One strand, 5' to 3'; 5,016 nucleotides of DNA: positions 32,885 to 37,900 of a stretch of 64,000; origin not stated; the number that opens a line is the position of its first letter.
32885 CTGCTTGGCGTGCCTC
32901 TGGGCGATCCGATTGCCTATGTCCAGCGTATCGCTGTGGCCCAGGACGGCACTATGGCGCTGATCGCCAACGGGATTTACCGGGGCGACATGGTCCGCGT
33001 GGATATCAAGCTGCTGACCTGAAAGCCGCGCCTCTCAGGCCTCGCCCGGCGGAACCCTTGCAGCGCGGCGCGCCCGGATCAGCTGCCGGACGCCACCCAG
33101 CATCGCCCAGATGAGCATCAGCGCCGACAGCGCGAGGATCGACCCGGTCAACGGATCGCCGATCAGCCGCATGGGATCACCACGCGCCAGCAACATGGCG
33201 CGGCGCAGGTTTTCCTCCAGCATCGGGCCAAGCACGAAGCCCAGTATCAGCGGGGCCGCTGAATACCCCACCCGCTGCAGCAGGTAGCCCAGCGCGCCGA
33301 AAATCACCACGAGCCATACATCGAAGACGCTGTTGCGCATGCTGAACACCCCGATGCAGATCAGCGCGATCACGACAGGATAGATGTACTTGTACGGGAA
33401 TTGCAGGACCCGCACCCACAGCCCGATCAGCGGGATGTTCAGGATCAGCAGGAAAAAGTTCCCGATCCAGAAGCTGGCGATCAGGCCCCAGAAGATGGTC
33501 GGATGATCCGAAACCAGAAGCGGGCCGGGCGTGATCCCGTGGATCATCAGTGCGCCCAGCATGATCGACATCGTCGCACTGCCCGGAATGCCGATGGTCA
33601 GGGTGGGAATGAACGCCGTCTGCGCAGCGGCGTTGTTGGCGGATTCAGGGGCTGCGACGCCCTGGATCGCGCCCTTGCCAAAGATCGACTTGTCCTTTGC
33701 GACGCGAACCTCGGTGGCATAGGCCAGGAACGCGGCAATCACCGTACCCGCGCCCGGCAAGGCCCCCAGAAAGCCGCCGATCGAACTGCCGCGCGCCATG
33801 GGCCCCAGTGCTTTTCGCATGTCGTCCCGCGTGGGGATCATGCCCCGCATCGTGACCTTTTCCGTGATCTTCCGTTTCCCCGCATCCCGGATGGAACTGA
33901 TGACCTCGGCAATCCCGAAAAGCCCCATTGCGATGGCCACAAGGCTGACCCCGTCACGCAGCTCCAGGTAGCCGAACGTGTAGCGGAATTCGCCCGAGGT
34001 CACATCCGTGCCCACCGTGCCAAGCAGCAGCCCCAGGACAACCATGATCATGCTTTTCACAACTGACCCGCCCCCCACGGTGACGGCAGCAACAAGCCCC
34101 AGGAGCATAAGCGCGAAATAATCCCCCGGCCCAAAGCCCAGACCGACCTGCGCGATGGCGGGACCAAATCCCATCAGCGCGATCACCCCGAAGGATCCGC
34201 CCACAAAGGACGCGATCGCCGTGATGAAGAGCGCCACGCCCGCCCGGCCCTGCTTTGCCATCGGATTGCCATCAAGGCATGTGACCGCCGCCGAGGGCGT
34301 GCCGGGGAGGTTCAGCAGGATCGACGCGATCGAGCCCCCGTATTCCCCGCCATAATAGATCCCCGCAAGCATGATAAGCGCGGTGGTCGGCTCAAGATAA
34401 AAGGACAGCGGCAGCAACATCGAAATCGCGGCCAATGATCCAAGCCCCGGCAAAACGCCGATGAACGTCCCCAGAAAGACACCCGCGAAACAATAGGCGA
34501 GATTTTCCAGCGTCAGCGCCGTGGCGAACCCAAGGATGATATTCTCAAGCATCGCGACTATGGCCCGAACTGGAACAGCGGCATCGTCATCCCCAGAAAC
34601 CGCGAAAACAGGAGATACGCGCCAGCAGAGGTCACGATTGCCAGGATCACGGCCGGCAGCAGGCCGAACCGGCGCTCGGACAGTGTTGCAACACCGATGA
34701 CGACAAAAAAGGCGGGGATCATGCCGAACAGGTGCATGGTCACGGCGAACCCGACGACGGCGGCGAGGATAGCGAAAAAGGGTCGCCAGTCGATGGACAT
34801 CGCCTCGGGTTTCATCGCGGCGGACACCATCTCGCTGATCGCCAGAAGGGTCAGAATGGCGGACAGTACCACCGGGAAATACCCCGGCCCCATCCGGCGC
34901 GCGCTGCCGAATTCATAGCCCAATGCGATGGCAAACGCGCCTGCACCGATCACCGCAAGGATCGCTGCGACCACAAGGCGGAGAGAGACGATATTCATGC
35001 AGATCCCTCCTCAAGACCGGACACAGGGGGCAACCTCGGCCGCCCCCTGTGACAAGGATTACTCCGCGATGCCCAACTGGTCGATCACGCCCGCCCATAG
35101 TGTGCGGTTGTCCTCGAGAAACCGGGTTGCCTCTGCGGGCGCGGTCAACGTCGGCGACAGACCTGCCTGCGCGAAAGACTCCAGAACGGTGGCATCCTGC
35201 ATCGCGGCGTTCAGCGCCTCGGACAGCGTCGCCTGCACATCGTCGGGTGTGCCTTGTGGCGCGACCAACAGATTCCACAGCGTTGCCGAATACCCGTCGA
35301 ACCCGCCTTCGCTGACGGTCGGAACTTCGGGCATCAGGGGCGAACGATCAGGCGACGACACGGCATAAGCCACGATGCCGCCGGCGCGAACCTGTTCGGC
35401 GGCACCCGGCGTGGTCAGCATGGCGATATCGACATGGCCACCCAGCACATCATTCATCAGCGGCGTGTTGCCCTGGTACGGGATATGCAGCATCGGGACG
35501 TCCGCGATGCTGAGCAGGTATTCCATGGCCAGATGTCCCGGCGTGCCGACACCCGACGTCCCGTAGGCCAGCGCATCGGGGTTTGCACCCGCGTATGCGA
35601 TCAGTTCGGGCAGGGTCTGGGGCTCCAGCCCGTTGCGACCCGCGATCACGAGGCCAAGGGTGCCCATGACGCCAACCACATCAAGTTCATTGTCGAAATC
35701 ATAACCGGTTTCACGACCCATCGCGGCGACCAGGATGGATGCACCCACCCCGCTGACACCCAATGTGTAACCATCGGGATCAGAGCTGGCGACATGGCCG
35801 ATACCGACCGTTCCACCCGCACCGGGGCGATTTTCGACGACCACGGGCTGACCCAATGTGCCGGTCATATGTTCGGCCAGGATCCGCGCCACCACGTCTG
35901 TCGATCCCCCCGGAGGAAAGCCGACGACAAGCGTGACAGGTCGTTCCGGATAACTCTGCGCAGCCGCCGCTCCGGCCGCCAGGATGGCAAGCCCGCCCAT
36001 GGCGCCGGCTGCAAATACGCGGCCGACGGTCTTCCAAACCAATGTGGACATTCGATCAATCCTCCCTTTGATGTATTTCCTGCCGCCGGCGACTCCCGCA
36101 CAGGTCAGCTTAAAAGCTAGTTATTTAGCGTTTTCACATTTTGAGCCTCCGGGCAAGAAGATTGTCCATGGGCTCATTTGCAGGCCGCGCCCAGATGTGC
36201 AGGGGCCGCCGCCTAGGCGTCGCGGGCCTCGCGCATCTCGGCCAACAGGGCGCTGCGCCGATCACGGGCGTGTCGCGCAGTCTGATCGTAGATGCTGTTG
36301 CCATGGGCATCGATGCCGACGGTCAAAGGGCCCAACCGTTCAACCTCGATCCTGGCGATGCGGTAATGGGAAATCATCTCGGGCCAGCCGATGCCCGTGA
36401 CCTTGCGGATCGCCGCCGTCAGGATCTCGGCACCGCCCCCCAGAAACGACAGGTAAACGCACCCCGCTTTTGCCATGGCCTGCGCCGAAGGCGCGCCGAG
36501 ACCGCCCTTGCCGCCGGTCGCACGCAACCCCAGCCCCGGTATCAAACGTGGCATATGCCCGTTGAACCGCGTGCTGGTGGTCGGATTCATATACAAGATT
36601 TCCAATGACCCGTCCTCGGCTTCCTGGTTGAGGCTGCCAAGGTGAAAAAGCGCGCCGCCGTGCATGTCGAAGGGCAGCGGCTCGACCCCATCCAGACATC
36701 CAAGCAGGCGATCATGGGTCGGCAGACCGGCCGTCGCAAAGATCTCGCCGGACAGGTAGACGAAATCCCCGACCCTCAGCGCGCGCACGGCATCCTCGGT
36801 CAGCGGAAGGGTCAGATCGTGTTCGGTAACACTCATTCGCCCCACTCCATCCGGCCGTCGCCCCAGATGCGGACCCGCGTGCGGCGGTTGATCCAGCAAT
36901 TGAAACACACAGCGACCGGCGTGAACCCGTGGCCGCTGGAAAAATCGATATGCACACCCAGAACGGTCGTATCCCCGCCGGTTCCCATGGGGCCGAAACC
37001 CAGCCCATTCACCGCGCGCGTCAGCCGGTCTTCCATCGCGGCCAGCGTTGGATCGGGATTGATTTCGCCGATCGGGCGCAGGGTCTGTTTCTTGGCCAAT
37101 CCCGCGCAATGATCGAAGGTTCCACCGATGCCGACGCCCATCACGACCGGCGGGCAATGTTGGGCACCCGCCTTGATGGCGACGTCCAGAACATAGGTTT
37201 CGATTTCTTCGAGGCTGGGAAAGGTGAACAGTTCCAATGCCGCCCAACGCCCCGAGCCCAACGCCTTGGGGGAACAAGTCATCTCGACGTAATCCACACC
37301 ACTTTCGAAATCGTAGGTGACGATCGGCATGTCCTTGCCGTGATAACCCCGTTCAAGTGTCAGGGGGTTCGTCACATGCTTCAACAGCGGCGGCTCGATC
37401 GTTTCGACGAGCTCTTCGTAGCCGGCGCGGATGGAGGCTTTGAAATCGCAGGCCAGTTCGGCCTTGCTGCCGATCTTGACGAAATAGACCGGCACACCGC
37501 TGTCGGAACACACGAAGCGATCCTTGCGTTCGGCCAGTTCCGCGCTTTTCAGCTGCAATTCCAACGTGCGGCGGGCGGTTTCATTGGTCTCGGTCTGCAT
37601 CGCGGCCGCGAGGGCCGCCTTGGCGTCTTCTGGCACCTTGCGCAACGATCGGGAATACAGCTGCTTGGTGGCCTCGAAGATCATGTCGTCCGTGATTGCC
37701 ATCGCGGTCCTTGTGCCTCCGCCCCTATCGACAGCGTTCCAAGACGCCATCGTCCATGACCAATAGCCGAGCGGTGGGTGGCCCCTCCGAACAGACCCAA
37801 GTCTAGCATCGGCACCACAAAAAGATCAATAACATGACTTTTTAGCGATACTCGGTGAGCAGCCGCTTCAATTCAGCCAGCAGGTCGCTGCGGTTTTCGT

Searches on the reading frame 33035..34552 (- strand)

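Call 43: search_protein_families(library=pfam, proteins=[window:33035-34552:-], max_evalue=0.001)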
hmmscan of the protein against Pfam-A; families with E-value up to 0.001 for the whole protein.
window:33035-34552:- (505 aa): 1 family
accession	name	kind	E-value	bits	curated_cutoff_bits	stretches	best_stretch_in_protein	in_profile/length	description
PF01970.21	TctA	-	8.6e-158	525.8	28.9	1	18-437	1-423/423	Tripartite tricarboxylate transporter TctA family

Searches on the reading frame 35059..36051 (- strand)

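Call 43: search_protein_families(library=pfam, proteins=[window:35059-36051:-], max_evalue=0.001)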
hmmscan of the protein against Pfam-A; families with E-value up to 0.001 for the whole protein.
window:35059-36051:- (330 aa): 1 family
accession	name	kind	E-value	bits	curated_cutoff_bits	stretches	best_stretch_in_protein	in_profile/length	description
PF03401.19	TctC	-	1.1e-61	209.3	27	1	54-327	1-273/274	Tripartite tricarboxylate transporter family receptor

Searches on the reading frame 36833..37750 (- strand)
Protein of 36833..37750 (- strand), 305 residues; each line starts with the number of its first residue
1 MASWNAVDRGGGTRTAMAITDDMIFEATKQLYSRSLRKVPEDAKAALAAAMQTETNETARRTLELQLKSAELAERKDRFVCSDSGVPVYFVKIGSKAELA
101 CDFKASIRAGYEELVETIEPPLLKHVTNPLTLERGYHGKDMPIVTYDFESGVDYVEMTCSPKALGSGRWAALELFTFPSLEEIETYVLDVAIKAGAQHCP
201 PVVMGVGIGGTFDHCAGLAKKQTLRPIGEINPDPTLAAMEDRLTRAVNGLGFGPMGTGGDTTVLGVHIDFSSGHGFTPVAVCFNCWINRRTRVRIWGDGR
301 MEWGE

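Call 43: search_protein_families(library=pfam, proteins=[window:36833-37750:-], max_evalue=0.001)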
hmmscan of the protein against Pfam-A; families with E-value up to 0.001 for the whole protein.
window:36833-37750:- (305 aa): 1 family
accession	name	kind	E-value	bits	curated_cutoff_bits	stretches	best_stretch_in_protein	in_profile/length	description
PF05681.19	Fumerase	-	4.5e-64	216.8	25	1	26-293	2-269/270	Fumarate hydratase (Fumerase)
